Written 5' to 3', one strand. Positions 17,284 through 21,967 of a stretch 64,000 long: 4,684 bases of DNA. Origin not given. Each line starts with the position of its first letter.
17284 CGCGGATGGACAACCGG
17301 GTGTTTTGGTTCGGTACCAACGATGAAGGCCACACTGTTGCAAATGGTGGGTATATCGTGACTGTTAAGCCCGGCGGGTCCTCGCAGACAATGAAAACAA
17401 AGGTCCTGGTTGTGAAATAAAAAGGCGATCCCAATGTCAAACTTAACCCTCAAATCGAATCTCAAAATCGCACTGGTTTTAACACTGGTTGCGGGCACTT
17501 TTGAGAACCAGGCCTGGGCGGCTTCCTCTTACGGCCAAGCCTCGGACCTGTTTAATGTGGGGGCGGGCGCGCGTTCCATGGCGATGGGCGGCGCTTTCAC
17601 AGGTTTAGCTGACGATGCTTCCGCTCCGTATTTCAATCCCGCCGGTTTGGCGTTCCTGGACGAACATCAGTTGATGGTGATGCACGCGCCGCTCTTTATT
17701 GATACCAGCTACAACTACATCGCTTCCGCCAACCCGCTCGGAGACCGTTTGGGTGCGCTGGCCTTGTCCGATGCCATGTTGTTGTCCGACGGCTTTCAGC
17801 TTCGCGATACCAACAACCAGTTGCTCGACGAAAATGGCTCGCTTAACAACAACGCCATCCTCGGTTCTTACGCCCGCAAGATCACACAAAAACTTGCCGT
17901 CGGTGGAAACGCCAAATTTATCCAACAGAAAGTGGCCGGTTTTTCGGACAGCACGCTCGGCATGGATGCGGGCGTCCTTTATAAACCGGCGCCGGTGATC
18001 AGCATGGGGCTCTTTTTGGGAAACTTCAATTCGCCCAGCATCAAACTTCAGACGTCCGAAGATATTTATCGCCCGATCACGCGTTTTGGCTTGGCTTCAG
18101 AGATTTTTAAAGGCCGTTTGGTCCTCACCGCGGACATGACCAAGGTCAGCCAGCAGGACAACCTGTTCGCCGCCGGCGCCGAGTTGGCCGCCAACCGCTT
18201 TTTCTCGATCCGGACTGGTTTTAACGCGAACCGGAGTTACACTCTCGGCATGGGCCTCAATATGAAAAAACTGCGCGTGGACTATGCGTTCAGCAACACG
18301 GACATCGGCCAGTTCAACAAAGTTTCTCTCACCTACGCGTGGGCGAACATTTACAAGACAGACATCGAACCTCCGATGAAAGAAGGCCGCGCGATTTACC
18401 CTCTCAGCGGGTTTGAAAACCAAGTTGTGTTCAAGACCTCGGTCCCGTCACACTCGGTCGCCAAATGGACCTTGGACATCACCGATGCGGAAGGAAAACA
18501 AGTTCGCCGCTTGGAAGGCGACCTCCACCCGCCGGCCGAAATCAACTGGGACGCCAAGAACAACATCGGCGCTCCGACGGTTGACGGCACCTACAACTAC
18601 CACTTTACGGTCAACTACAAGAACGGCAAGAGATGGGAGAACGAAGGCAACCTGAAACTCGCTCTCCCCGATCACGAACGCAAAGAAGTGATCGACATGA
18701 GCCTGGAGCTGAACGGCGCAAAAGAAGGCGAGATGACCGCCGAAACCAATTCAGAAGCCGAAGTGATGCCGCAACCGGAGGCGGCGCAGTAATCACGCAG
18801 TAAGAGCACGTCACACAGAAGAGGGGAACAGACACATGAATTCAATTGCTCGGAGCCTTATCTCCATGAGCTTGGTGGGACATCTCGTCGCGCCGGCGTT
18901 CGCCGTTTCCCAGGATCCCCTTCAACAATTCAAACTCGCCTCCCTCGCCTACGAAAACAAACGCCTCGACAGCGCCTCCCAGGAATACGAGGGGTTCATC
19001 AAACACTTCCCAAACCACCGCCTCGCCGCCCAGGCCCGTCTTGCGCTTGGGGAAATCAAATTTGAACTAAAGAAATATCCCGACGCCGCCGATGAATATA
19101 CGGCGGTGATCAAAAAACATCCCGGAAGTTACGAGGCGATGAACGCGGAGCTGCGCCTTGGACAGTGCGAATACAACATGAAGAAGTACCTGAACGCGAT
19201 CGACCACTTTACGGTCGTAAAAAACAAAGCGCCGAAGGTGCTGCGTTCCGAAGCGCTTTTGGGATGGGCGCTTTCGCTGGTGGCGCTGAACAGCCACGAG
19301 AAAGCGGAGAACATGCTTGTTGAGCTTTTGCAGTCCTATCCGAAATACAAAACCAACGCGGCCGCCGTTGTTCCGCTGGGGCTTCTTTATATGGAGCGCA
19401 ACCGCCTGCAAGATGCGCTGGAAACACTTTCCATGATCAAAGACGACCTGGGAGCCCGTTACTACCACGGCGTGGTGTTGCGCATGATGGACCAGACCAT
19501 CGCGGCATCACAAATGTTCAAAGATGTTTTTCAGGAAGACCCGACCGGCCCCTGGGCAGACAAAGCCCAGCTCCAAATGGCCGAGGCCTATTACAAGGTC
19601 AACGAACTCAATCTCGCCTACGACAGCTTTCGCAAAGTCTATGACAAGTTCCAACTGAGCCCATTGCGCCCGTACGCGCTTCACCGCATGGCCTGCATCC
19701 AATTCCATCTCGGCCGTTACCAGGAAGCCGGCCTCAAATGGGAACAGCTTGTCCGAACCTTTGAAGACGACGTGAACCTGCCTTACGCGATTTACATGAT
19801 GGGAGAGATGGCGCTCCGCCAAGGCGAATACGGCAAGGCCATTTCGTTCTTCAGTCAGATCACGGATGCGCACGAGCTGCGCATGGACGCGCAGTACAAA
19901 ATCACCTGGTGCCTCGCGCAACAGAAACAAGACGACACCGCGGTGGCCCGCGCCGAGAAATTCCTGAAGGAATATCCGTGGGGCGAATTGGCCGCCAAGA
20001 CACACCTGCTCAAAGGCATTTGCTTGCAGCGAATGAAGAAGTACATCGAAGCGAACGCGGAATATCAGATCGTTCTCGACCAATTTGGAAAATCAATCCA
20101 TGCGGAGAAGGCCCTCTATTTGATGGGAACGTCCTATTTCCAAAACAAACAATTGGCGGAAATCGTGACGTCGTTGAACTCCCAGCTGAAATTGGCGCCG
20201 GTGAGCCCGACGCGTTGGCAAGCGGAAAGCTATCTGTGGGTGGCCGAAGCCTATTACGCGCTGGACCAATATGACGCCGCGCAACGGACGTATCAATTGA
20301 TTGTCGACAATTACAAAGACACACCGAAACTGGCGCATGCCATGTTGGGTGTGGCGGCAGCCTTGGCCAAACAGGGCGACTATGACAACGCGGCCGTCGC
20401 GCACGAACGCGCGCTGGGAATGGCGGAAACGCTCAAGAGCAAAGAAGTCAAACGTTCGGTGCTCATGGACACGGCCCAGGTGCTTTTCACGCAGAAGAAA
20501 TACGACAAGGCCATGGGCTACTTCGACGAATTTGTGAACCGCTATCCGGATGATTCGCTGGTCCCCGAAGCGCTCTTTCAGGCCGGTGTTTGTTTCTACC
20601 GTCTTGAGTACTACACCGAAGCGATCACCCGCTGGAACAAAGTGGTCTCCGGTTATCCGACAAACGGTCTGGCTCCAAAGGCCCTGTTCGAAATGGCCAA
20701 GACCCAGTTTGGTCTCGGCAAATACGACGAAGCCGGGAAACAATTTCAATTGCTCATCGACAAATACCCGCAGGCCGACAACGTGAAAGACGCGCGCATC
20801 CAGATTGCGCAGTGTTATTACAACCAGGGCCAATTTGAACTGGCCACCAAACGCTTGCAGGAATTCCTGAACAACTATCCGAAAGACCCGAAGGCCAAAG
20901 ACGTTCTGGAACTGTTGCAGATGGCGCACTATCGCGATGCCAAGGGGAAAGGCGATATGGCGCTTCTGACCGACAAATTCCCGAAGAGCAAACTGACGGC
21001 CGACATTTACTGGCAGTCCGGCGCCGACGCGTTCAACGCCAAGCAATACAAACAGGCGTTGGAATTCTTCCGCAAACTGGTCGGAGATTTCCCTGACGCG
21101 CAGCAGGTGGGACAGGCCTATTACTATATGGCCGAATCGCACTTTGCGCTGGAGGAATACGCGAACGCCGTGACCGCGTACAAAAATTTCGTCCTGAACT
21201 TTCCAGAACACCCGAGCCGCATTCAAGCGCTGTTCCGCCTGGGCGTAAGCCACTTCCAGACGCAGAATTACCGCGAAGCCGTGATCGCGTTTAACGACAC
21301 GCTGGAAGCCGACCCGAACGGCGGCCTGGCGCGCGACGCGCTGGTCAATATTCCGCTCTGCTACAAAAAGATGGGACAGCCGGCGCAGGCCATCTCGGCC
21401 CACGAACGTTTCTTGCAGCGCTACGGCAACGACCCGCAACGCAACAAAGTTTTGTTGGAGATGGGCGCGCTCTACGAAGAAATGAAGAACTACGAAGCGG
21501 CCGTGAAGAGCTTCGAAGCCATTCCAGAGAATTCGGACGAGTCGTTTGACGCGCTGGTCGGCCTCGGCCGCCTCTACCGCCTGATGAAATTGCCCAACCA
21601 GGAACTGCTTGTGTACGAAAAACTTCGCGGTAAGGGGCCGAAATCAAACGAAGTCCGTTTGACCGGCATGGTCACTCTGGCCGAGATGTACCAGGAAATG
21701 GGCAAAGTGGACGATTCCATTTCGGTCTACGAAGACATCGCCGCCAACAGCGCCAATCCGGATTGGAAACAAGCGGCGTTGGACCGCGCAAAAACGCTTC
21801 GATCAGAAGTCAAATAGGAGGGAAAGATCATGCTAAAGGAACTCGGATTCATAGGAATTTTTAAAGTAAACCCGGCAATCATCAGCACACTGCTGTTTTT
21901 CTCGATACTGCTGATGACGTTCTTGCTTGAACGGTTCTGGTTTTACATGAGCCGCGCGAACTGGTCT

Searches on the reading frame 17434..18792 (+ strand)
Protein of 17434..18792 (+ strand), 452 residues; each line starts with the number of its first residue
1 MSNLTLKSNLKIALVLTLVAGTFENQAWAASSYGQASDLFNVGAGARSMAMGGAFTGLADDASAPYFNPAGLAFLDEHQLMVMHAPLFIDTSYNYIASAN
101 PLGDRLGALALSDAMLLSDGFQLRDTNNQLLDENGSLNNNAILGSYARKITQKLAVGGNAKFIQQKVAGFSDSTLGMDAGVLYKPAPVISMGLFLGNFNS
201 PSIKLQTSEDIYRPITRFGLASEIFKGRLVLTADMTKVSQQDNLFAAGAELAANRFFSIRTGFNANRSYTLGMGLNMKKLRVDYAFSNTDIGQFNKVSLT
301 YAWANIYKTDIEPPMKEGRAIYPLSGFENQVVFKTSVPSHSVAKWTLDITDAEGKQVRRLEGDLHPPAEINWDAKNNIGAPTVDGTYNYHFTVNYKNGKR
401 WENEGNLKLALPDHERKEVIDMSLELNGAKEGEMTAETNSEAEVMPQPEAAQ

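Call 71: search_protein_families(library=pfam, proteins=[window:17434-18792:+], max_evalue=0.00001)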
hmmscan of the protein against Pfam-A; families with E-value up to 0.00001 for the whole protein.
window:17434-18792:+ (452 aa): 1 family
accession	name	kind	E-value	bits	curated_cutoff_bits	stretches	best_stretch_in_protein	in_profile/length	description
PF13860.13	FlgD_ig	-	2.5e-07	31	27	1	338-398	18-78/79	FlgD Ig-like domain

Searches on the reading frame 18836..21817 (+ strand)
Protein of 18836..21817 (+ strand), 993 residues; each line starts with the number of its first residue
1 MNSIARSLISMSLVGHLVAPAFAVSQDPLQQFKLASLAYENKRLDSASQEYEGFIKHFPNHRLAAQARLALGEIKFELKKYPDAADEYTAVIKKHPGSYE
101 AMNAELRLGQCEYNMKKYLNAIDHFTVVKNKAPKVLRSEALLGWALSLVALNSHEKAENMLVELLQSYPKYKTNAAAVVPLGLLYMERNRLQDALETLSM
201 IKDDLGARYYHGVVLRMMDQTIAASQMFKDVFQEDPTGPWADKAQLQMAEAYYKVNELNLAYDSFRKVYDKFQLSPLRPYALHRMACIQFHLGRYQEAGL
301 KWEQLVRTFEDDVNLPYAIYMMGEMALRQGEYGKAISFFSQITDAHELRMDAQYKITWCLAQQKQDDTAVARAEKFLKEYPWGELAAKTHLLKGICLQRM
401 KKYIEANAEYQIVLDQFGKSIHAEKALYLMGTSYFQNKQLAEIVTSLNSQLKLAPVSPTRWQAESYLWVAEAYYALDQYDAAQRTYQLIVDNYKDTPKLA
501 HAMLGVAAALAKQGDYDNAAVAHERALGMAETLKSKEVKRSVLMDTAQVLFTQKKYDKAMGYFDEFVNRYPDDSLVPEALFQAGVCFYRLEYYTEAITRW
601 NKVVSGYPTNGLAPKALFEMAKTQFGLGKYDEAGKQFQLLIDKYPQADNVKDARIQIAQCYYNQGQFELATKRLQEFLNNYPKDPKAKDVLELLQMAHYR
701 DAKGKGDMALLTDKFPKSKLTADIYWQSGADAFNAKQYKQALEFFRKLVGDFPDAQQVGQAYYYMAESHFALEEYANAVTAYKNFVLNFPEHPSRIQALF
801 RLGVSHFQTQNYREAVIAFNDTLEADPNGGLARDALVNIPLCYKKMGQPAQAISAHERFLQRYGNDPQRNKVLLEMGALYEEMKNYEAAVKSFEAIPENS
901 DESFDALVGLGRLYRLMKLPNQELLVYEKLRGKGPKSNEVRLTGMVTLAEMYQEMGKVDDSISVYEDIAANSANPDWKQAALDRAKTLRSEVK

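Call 71: search_protein_families(library=pfam, proteins=[window:18836-21817:+], max_evalue=0.00001)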
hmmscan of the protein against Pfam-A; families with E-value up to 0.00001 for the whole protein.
window:18836-21817:+ (993 aa): 20 families
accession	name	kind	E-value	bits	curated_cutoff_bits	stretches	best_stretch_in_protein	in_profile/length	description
PF13174.12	TPR_6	-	1.6e-81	264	26.3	0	652-683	1-32/33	Tetratricopeptide repeat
PF13432.12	TPR_16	-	7.8e-48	160.9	32.7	2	33-98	2-64/65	Tetratricopeptide repeat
PF07719.23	TPR_2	-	1.2e-47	156.5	27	0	797-828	2-33/34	Tetratricopeptide repeat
PF13428.12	TPR_14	-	2.4e-45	148.7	23.5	0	652-688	2-38/44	Tetratricopeptide repeat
PF13424.12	TPR_12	-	4.2e-44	149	30.1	2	759-826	3-75/77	Tetratricopeptide repeat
PF14559.12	TPR_19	-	1.7e-41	140.8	25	0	149-211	2-62/68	Tetratricopeptide repeat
PF00515.34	TPR_1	-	4.8e-34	115.2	27.8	0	797-828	2-33/34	Tetratricopeptide repeat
PF13525.12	YfiO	-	8.8e-34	117.5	25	2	614-704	5-95/203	Outer membrane lipoprotein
PF12895.13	ANAPC3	-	2.3e-31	108.4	27.2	1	513-598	2-77/82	Anaphase-promoting complex, cyclosome, subunit 3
PF09976.15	TPR_21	-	1.2e-24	87.6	25.5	0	38-130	49-141/193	Tetratricopeptide repeat-like domain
PF13181.12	TPR_8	-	2.8e-19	68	25.7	0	797-828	2-33/34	Tetratricopeptide repeat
PF25058.1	ARM_TT21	-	4.8e-14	53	27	0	457-519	51-113/155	Tetratricopeptide repeat protein 21 ARM repeat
PF13371.12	TPR_9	-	1.4e-12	47.9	35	0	656-695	34-73/73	Tetratricopeptide repeat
PF24575.1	TPR_Slam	-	5.6e-11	43.2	35.2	0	28-87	47-103/104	Surface lipoprotein assembly modifier, N-terminal TPR repeats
PF13176.12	TPR_7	-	2.1e-10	40.3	27.9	0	506-536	5-35/36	Tetratricopeptide repeat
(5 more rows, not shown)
